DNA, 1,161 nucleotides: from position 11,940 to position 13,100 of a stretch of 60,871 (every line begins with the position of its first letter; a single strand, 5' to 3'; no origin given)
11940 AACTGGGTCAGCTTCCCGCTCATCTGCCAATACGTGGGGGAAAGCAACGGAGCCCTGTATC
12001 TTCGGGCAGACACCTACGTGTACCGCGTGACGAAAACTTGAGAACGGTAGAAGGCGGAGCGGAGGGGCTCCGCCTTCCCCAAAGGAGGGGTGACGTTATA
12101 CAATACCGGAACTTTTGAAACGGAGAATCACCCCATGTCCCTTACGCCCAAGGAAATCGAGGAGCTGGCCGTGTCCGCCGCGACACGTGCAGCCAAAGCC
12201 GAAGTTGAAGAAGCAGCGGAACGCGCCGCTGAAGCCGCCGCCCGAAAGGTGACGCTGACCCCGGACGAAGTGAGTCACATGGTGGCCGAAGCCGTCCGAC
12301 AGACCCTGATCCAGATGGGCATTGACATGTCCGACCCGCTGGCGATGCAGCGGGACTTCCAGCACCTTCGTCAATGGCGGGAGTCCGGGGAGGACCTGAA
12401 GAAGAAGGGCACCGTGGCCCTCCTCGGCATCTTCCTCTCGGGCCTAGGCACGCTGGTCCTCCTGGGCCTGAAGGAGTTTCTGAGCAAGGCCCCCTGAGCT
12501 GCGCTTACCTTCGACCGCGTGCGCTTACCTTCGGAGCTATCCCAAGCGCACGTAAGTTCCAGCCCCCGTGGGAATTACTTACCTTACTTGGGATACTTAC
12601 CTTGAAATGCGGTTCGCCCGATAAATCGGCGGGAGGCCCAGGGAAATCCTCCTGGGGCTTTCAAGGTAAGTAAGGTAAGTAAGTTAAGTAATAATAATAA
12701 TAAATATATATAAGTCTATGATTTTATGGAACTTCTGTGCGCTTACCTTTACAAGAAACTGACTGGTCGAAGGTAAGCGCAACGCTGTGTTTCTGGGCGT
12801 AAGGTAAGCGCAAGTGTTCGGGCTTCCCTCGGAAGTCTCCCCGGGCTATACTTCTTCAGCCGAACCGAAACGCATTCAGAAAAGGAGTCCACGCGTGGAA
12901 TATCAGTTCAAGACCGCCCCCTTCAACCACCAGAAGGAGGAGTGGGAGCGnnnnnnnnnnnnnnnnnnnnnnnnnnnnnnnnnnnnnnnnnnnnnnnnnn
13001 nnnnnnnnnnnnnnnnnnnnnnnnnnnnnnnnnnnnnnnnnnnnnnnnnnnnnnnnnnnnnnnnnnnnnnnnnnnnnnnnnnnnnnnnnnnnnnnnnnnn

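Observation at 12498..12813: AT-rich island A: iterons, nested perfect inverted repeats and a DUE-like tract at the tail/replication module boundary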

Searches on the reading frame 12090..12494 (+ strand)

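Call 62: search_protein_families(library=pfam, proteins=[window:12090-12494:+], max_evalue=0.01)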
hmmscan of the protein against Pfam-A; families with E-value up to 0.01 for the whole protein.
window:12090-12494:+ (135 aa): 2 families
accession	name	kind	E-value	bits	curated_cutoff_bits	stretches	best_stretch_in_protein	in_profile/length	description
PF22733.1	NNH1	-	0.0012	19.4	27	1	26-94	42-110/177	NACHT N-terminal Helical domain 1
PF05597.16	Phasin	-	0.0055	17.2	28.8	1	33-82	56-105/126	Poly(hydroxyalcanoate) granule associated protein (phasin)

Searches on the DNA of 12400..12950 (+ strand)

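Call 10: search_dna_similar(query=window:12400-12950:+, collection=phages, mode=distant, max_rows=30)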
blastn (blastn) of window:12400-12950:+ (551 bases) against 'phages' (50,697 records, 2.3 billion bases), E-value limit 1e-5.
Records with a match: 61; places in all: 62; records where one place covers at least 80% of the query: 0.
Best place of each record, by identity: 90-95% 4; 80-90% 57.
By first word of the organism name: Pseudomonas 51; Bordetella 9; Sphaerotilus 1.
By host as written in the record: Pseudomonas aeruginosa PAO1 22; Pseudomonas aeruginosa 15; Bordetella bronchiseptica ATCC 10580 9; - 5; Pseudomonas aeruginosa PA14 3; Pseudomonas sp. 2; Pseudomonas aeruginosa strain PAO9505 2; Pseudomonas aeruginosa PAK 1; and 2 more.
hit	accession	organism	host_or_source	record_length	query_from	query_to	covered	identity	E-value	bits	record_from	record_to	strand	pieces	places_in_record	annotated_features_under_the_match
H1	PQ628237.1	Pseudomonas phage vanta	Pseudomonas aeruginosa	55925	5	546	26%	82.5%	6e-13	141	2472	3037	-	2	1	hypothetical protein (x2) | DNA helicase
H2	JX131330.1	Pseudomonas phage MP1412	Pseudomonas aeruginosa PAO1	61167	5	546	26%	82.5%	6e-13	141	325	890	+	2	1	hypothetical protein | helicase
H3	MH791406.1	Pseudomonas phage PaSz-4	Pseudomonas aeruginosa PAO1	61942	5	546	26%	82.5%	6e-13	141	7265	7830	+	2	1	hypothetical protein | helicase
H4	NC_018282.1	Pseudomonas phage MP1412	Pseudomonas aeruginosa PAO1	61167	5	546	26%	82.5%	6e-13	141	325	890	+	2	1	hypothetical protein | DNA helicase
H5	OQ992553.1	Pseudomonas phage Clover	Pseudomonas aeruginosa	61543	5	546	26%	82.5%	6e-13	141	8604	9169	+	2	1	hypothetical protein (x2) | DNA helicase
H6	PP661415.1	Pseudomonas phage Rocky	Pseudomonas aeruginosa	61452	5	546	26%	82.4%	5e-14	146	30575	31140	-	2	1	hypothetical protein (x2) | DNA helicase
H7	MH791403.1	Pseudomonas phage PaTs-2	Pseudomonas aeruginosa PAO1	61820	5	546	26%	81.8%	3e-11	136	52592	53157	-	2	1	hypothetical protein | helicase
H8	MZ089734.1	Pseudomonas phage PSA20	wastewater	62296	5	546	26%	81.8%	3e-11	136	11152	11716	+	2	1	hypothetical protein (x2) | DNA helicase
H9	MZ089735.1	Pseudomonas phage Psa21-HRN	wastewater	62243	5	546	26%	81.8%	3e-11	136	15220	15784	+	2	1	hypothetical protein (x2) | DNA helicase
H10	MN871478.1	Pseudomonas phage PaSt-2_45_61k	Pseudomonas aeruginosa PAO1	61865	5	546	26%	81.8%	3e-11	136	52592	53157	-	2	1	record has no annotation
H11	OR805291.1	Pseudomonas phage Aergia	Pseudomonas aeruginosa PAO1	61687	5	546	26%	81.8%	3e-11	136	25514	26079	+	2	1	hypothetical protein (x2) | DNA helicase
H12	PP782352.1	Pseudomonas phage BL4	Pseudomonas aeruginosa PAK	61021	5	546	26%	81.8%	3e-11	136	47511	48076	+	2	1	hypothetical protein (x2) | DNA helicase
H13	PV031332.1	Pseudomonas phage Lydia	Pseudomonas aeruginosa PAO1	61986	6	546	26%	82.4%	2e-12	139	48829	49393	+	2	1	tail protein | P1-like antirestriction protein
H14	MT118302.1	Pseudomonas phage Epa38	Pseudomonas sp.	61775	6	546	26%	82.4%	2e-12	139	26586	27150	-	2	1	putative membrane protein | hypothetical protein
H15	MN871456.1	Pseudomonas phage Pa-C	Pseudomonas aeruginosa PAO1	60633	6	546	26%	81.6%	2e-12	140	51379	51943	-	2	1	record has no annotation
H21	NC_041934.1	Pseudomonas phage LKO4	Pseudomonas aeruginosa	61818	5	546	26%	81.0%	3e-11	137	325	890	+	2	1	hypothetical protein | DNA helicase | promoter (x2)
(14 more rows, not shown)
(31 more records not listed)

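Call 14: get_annotated_region(hit=H21, flank=1500)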
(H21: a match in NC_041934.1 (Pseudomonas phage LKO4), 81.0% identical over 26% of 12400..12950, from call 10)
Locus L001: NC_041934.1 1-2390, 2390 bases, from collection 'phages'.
description: Pseudomonas phage LKO4, complete genome.
organism: Pseudomonas phage LKO4 (NCBI taxid 1308899)
taxonomy: Viruses; Duplodnaviria; Heunggongvirae; Uroviricota; Caudoviricetes; Mesyanzhinovviridae; Rabinowitzvirinae; Yuavirus; Pseudomonas virus LKO4
host: Pseudomonas aeruginosa; source: -; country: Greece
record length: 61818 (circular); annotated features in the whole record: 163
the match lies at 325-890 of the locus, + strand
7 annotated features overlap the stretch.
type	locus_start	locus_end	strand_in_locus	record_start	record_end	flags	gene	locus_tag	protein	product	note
regulatory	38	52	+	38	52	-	-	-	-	terminator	-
CDS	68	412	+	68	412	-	-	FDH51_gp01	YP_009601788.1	hypothetical protein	-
regulatory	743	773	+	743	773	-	-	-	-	promoter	-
regulatory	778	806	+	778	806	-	-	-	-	promoter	-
CDS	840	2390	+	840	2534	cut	-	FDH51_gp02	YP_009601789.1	DNA helicase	-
regulatory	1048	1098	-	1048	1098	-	-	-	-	terminator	-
regulatory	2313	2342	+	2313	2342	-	-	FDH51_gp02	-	promoter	-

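Call 64: search_dna_similar(query=window:12400-12950:+, collection=phages, mode=distant, max_rows=60, rows=spread, max_evalue=0.001)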
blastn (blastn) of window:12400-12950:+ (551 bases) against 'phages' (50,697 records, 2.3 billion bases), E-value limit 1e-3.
Records with a match: 62; places in all: 68; records where one place covers at least 80% of the query: 0.
Best place of each record, by identity: 90-95% 4; 80-90% 57; 60-80% 1.
By first word of the organism name: Pseudomonas 51; Bordetella 9; Sphaerotilus 1; Escherichia 1.
By host as written in the record: Pseudomonas aeruginosa PAO1 22; Pseudomonas aeruginosa 15; Bordetella bronchiseptica ATCC 10580 9; - 5; Pseudomonas aeruginosa PA14 3; Pseudomonas sp. 2; Pseudomonas aeruginosa strain PAO9505 2; Pseudomonas aeruginosa PAK 1; and 3 more.
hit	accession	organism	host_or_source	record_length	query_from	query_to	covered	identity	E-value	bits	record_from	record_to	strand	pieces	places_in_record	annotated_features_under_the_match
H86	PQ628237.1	Pseudomonas phage vanta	Pseudomonas aeruginosa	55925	5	546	26%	82.5%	6e-13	141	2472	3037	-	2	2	hypothetical protein (x2) | DNA helicase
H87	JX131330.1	Pseudomonas phage MP1412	Pseudomonas aeruginosa PAO1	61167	5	546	26%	82.5%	6e-13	141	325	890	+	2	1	hypothetical protein | helicase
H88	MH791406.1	Pseudomonas phage PaSz-4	Pseudomonas aeruginosa PAO1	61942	5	546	26%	82.5%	6e-13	141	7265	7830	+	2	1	hypothetical protein | helicase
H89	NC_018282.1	Pseudomonas phage MP1412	Pseudomonas aeruginosa PAO1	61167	5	546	26%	82.5%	6e-13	141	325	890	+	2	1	hypothetical protein | DNA helicase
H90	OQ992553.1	Pseudomonas phage Clover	Pseudomonas aeruginosa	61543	5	546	26%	82.5%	6e-13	141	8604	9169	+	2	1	hypothetical protein (x2) | DNA helicase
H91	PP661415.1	Pseudomonas phage Rocky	Pseudomonas aeruginosa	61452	5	546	26%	82.4%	5e-14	146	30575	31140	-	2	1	hypothetical protein (x2) | DNA helicase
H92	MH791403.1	Pseudomonas phage PaTs-2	Pseudomonas aeruginosa PAO1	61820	5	546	26%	81.8%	3e-11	136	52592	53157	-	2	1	hypothetical protein | helicase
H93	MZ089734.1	Pseudomonas phage PSA20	wastewater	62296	5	546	26%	81.8%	3e-11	136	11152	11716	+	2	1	hypothetical protein (x2) | DNA helicase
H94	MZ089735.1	Pseudomonas phage Psa21-HRN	wastewater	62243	5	546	26%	81.8%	3e-11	136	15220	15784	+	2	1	hypothetical protein (x2) | DNA helicase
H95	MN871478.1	Pseudomonas phage PaSt-2_45_61k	Pseudomonas aeruginosa PAO1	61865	5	546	26%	81.8%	3e-11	136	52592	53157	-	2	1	record has no annotation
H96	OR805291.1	Pseudomonas phage Aergia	Pseudomonas aeruginosa PAO1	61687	5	546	26%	81.8%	3e-11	136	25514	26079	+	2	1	hypothetical protein (x2) | DNA helicase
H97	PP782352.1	Pseudomonas phage BL4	Pseudomonas aeruginosa PAK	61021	5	546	26%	81.8%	3e-11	136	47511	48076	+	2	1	hypothetical protein (x2) | DNA helicase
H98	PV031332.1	Pseudomonas phage Lydia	Pseudomonas aeruginosa PAO1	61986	6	546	26%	82.4%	2e-12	139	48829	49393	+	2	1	tail protein | P1-like antirestriction protein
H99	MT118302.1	Pseudomonas phage Epa38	Pseudomonas sp.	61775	6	546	26%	82.4%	2e-12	139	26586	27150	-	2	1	putative membrane protein | hypothetical protein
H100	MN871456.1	Pseudomonas phage Pa-C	Pseudomonas aeruginosa PAO1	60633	6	546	26%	81.6%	2e-12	140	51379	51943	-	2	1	record has no annotation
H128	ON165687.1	Sphaerotilus phage SN1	Sphaerotilus natans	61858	479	546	12%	81.2%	2e-6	60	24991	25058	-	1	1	DNA helicase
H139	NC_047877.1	Bordetella phage CN2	Bordetella bronchiseptica ATCC 10580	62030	502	551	9%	90.0%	4e-9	69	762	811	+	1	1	DNA helicase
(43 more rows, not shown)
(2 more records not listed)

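Call 76: search_dna_similar(query=window:12495-12825:+, collection=plasmids, mode=distant, max_evalue=0.01, max_rows=10)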
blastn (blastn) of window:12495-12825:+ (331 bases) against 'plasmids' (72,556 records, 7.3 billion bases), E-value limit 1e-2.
No match.

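Call 82: search_rna_families(source=window, start=12400, end=12950, threshold=evalue, max_evalue=1)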
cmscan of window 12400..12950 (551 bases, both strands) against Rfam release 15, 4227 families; matches with E-value up to 1: 0.
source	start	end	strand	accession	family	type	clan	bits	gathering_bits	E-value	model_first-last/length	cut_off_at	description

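Call 88: get_annotated_region(hit=H139, flank=800)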
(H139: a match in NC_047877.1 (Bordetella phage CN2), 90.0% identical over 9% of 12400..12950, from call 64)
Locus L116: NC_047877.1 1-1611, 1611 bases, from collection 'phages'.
description: Bordetella phage CN2, complete genome.
organism: Bordetella phage CN2 (NCBI taxid 1916124)
taxonomy: Viruses; Duplodnaviria; Heunggongvirae; Uroviricota; Caudoviricetes; Mesyanzhinovviridae; Rabinowitzvirinae; Vojvodinavirus; Bordetella virus CN2
host: Bordetella bronchiseptica ATCC 10580; source: -; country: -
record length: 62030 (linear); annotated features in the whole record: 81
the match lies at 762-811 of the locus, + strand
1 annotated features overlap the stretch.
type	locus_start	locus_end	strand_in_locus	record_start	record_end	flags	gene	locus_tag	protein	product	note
CDS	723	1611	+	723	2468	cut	-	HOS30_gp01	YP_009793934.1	DNA helicase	-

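Call 89: get_annotated_region(hit=H128, flank=800)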
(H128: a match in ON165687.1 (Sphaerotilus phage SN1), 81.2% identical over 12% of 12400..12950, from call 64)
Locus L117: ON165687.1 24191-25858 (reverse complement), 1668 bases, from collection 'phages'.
description: Sphaerotilus phage SN1, complete genome.
organism: Sphaerotilus phage SN1 (NCBI taxid 2936889)
taxonomy: Viruses; Duplodnaviria; Heunggongvirae; Uroviricota; Caudoviricetes; Mesyanzhinovviridae; Rabinowitzvirinae; Yuavirus
host: Sphaerotilus natans; source: -; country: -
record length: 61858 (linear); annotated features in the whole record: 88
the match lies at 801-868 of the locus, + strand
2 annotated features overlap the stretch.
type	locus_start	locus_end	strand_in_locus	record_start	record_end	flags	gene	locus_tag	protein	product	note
CDS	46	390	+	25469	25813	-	-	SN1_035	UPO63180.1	hypothetical protein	Phage protein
CDS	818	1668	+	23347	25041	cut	-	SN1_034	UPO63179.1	DNA helicase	Phage DNA helicase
